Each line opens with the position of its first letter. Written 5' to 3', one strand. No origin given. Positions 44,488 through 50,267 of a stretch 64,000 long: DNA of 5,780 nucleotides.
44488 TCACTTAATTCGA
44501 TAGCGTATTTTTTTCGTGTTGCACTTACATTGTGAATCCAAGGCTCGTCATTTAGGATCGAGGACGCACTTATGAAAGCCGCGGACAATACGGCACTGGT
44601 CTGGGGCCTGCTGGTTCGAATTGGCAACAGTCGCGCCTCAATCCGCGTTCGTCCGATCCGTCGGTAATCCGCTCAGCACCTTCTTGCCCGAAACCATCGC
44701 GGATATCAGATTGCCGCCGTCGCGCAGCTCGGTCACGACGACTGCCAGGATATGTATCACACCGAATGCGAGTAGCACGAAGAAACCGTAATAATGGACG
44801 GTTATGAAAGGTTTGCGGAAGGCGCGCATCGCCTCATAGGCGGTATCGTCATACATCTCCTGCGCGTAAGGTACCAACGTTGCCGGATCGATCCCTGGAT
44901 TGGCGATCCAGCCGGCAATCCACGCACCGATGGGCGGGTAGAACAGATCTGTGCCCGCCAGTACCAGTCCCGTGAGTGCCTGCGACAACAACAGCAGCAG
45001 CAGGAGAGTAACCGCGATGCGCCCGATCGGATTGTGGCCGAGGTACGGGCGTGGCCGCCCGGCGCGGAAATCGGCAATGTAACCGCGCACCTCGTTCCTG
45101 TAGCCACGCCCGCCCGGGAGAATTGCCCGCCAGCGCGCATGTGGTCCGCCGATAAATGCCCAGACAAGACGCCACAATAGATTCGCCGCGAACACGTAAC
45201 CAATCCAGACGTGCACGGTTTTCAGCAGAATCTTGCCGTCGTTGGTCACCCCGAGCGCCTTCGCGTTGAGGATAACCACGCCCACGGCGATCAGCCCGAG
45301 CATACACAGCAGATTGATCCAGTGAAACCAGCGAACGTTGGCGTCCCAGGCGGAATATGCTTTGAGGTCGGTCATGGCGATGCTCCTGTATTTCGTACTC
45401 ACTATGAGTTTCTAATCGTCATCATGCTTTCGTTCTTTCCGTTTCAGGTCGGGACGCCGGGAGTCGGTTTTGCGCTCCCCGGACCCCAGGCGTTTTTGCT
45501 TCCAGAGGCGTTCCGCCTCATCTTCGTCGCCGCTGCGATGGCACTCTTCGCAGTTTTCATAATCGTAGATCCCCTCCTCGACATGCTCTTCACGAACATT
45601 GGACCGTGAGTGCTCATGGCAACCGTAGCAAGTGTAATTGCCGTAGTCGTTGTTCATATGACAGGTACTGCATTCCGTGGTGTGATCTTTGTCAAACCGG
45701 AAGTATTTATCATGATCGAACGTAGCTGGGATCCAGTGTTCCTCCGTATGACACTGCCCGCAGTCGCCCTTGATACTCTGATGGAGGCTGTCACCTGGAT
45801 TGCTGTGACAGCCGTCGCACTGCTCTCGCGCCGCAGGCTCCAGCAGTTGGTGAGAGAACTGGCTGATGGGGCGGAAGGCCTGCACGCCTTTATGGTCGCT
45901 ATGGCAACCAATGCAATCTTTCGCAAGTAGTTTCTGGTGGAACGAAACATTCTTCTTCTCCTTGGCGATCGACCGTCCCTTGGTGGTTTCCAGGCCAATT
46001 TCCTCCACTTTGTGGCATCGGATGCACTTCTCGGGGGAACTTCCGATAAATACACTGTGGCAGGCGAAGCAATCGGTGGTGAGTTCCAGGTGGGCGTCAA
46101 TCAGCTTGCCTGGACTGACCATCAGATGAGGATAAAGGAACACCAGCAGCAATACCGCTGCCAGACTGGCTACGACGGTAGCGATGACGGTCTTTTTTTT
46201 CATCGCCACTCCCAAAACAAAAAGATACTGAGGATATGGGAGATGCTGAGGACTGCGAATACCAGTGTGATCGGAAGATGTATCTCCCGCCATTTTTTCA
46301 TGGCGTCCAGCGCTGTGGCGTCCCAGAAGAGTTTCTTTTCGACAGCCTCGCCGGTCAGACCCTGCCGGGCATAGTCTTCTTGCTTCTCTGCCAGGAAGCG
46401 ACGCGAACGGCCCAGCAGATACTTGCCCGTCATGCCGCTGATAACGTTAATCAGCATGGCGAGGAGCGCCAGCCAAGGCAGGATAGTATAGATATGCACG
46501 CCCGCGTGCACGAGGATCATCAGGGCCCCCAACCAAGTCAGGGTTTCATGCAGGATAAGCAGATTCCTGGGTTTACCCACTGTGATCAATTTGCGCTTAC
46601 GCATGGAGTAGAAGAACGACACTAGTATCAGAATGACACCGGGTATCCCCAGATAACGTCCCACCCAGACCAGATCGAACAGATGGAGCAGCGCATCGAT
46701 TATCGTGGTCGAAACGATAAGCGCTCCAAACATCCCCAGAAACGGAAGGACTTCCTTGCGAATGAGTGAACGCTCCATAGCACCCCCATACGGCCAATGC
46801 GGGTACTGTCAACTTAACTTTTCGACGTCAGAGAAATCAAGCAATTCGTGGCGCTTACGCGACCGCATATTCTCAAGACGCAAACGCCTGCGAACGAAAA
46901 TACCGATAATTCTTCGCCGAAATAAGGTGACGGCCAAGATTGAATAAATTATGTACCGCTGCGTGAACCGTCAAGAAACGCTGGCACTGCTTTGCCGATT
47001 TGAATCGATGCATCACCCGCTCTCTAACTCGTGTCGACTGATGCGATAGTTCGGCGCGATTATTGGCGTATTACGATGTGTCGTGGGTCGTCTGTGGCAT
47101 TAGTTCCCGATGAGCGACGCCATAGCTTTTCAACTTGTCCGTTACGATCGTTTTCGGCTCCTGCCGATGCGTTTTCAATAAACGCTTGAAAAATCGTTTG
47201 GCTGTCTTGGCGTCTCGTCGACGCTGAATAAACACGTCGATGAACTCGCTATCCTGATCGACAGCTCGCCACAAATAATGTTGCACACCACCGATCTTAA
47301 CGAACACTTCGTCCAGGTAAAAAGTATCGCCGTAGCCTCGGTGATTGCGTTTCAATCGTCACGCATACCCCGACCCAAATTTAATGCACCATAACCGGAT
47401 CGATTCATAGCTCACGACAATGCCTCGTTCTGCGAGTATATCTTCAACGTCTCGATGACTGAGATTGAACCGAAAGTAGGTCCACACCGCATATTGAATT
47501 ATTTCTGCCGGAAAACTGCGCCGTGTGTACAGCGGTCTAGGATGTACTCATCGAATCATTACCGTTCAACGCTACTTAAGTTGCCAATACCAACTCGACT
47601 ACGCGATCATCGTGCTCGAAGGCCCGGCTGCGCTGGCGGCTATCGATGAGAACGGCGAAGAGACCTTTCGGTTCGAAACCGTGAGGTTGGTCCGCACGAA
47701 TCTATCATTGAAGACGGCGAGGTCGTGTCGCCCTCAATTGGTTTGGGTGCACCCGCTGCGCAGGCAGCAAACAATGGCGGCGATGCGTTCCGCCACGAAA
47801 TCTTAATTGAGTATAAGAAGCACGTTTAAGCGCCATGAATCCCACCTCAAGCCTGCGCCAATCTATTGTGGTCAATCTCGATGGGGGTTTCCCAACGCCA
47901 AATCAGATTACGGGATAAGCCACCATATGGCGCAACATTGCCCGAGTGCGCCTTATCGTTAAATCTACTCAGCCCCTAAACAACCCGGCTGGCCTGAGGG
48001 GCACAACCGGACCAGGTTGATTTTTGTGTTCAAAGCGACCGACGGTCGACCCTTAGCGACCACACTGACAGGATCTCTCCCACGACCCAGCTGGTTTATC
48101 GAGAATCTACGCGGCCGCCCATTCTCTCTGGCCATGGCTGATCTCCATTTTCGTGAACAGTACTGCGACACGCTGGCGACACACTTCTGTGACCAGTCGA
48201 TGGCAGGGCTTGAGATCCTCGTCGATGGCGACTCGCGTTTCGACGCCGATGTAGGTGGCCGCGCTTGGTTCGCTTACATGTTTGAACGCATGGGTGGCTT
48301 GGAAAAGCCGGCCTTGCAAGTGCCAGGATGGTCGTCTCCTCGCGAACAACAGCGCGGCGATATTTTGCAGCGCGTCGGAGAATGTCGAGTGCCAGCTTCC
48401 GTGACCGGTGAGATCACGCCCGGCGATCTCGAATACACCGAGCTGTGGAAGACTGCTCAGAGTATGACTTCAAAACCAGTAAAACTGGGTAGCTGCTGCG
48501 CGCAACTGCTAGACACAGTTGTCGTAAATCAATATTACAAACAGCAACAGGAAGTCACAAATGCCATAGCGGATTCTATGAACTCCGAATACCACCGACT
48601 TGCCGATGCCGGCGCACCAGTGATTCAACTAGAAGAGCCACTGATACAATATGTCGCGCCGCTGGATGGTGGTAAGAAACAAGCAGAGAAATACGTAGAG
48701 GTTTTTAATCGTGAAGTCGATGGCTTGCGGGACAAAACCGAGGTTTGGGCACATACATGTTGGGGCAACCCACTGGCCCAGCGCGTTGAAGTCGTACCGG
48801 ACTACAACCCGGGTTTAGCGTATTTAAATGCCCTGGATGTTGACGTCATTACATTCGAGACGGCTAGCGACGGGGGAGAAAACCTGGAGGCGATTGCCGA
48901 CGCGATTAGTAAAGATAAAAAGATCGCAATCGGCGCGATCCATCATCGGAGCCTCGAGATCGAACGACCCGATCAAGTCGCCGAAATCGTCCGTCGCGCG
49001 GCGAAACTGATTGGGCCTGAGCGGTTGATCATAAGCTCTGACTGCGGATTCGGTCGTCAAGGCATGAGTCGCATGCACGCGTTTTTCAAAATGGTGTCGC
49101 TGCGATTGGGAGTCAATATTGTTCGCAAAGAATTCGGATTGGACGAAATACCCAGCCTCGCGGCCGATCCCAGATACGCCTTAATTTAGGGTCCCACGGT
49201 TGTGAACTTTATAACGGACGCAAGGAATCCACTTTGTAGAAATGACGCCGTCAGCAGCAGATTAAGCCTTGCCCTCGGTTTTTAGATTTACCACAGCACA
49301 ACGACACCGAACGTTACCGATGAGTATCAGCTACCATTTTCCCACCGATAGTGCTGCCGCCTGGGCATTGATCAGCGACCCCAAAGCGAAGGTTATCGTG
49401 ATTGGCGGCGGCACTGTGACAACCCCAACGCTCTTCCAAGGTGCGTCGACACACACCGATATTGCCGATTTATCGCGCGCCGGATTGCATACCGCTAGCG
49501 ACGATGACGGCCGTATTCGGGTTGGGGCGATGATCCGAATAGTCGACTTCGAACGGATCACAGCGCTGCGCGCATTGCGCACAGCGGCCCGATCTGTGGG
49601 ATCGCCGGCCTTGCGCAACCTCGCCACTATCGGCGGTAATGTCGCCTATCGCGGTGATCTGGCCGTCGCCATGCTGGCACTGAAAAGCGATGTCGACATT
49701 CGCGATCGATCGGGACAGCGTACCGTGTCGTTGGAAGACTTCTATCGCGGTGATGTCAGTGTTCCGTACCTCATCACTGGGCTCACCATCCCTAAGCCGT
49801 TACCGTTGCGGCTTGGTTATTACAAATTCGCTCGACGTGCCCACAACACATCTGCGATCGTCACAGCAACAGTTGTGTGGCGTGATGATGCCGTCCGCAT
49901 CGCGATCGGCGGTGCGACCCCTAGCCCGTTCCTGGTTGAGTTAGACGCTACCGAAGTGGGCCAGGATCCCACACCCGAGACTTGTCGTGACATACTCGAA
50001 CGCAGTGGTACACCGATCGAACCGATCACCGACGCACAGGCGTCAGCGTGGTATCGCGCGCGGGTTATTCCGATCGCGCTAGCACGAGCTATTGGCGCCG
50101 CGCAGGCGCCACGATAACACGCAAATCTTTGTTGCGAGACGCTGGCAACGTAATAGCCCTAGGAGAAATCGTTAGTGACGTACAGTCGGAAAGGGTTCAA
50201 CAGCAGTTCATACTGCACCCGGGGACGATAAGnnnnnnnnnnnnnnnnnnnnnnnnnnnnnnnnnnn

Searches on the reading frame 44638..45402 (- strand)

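Call 8: search_protein_families(library=pfam, proteins=[window:44638-45402:-])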
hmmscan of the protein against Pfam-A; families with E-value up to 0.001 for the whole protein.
window:44638-45402:- (254 aa): 1 family
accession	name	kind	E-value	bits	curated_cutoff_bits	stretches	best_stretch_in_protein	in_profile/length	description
PF01292.26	Ni_hydr_CYTB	-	8.7e-28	97.7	30.1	1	19-239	2-179/179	Prokaryotic cytochrome b561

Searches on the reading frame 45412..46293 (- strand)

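Call 8: search_protein_families(library=pfam, proteins=[window:45412-46293:-])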
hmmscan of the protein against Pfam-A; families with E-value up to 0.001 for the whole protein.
window:45412-46293:- (293 aa): 3 families
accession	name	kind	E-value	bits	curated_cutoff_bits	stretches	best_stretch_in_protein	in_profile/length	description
PF14537.11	Cytochrom_c3_2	-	2.1e-08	35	25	1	68-136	2-69/79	Cytochrome c3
PF02085.21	Cytochrom_CIII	-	3.6e-08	34.1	22.9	1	68-136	28-87/101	Class III cytochrome C family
PF14522.11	Cytochrome_C7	-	1.9e-07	31.2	24.8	0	218-257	12-53/67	Cytochrome c7 and related cytochrome c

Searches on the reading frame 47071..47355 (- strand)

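Call 53: search_protein_families(library=pfam, proteins=[window:47071-47355:-], max_evalue=0.01)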
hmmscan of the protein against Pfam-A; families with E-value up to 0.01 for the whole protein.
window:47071-47355:- (94 aa): 4 families
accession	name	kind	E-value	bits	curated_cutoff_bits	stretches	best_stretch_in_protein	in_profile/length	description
PF13610.12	DDE_Tnp_IS240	-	3.1e-26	92.6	27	1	12-89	4-81/139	DDE domain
PF00665.32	rve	-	2.9e-05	24.7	32.6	1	15-85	11-86/102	Integrase core domain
PF01610.23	DDE_Tnp_ISL3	-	0.00048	20.4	23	1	15-90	4-78/240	Transposase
PF13358.12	DDE_3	-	0.0099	16.2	28.6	0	34-77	46-90/146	DDE superfamily endonuclease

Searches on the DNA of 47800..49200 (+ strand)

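Call 52: search_dna_similar(query=window:47800-49200:+, collection=plasmids, mode=distant, max_rows=8)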
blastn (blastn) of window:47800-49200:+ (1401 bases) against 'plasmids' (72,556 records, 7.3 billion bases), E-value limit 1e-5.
No match.
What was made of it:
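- Tried and rejected: No match (call 52).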

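Call 56: search_rna_families(source=window, start=47800, end=48100, threshold=evalue, max_evalue=10)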
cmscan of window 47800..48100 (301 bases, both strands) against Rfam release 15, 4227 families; matches with E-value up to 10: 1.
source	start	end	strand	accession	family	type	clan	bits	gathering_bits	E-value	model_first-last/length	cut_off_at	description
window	47842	47909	+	RF00454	p27_CRE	Cis-reg;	-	14.3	42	3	1-59/59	no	p27 cis-regulatory element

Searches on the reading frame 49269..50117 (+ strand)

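Call 8: search_protein_families(library=pfam, proteins=[window:49269-50117:+])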
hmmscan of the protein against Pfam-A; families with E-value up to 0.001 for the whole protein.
window:49269-50117:+ (282 aa): 2 families
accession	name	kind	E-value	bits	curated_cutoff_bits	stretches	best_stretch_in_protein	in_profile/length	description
PF00941.27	FAD_binding_5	-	3.2e-25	89.3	27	1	19-176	2-169/170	FAD binding domain in molybdopterin dehydrogenase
PF03450.22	CO_deh_flav_C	-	5.2e-09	36.6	25.5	1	184-275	2-99/102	CO dehydrogenase flavoprotein C-terminal domain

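Call 57: search_protein_families(library=ncbifam, proteins=[window:49269-50117:+], max_evalue=0.00001)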
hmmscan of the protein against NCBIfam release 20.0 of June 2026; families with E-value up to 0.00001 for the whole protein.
window:49269-50117:+ (282 aa): 7 families
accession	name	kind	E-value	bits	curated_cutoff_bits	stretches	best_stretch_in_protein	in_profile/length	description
NF041019.1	glyceraldDH_beta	equivalog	1e-24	87.2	350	1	17-276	3-278/280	glyceraldehyde dehydrogenase subunit beta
NF043083.1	XdhB_XDHase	equivalog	1.3e-21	77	310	1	31-278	16-283/289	xanthine dehydrogenase subunit XdhB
NF007427.0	PRK09971.1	equivalog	1.8e-19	70.1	287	1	25-275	10-280/292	xanthine dehydrogenase FAD-binding subunit XdhB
TIGR02963.1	xanthine_xdhA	equivalog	7.3e-19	67.7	467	1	23-271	196-461/468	xanthine dehydrogenase small subunit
TIGR03199.1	pucC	equivalog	3.4e-14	52.8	306.05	1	25-243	1-234/264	xanthine dehydrogenase subunit C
TIGR03195.1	4hydrxCoA_B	equivalog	3.6e-14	52.6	404.55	1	126-274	156-314/321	4-hydroxybenzoyl-CoA reductase subunit beta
TIGR03312.1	Se_sel_red_FAD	hypoth_equivalog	9e-12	44.7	241.5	1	41-221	23-199/257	molybdopterin-dependent oxidoreductase FAD-binding subunit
